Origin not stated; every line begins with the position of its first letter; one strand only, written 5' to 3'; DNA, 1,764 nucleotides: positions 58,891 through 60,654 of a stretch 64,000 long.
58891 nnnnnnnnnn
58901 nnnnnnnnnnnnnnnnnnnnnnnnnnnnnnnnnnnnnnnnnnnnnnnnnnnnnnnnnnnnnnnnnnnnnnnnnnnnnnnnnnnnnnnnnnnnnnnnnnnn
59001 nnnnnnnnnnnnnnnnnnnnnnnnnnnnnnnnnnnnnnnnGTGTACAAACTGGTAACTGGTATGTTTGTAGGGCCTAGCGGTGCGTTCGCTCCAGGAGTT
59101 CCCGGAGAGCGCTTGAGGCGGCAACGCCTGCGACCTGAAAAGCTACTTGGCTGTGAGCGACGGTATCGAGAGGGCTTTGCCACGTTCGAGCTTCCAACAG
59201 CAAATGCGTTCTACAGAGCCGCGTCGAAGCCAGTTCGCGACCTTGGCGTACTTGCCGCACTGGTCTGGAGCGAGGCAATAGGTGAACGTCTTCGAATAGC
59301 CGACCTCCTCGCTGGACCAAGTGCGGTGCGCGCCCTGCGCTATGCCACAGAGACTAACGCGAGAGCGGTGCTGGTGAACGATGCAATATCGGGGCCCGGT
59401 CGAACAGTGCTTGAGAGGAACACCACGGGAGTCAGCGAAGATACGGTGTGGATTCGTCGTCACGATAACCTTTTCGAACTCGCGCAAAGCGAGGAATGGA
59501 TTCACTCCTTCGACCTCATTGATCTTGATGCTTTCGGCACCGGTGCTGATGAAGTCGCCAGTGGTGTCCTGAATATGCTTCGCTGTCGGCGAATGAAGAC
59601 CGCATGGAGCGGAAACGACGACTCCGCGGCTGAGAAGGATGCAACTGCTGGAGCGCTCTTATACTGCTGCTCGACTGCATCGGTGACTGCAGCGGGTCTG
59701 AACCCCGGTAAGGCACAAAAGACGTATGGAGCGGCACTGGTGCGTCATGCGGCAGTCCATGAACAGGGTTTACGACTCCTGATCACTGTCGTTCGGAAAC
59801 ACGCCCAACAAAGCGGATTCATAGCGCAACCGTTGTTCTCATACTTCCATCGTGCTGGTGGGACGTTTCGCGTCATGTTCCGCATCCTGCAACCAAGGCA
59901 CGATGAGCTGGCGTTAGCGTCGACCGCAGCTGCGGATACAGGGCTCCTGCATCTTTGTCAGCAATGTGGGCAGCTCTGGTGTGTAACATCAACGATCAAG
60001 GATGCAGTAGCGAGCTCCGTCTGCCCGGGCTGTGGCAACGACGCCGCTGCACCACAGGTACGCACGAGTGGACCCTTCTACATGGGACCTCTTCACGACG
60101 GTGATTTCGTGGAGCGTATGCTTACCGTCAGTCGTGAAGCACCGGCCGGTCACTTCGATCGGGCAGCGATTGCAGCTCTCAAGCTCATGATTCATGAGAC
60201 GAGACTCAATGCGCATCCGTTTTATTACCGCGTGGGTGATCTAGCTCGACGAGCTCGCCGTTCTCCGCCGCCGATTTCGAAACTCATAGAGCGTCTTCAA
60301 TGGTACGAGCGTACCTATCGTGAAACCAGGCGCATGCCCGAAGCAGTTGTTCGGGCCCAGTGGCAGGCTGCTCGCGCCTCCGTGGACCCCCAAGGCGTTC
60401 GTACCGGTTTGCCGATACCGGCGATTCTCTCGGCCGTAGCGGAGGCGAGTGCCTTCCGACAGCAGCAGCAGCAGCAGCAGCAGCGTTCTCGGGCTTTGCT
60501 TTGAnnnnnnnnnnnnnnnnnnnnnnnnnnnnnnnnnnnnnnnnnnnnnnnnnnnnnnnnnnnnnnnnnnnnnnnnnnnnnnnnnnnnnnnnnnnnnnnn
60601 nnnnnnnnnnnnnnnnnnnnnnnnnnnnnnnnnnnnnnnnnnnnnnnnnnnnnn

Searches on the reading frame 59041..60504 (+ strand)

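Call 50: search_protein_families(library=pfam, proteins=[window:59041-60504:+], max_evalue=0.001)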
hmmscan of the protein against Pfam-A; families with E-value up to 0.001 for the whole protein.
window:59041-60504:+ (487 aa): 1 family
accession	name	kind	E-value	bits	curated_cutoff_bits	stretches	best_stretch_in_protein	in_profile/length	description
PF02005.22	TRM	-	2.6e-39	135.9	27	2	201-422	143-348/376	N2,N2-dimethylguanosine tRNA methyltransferase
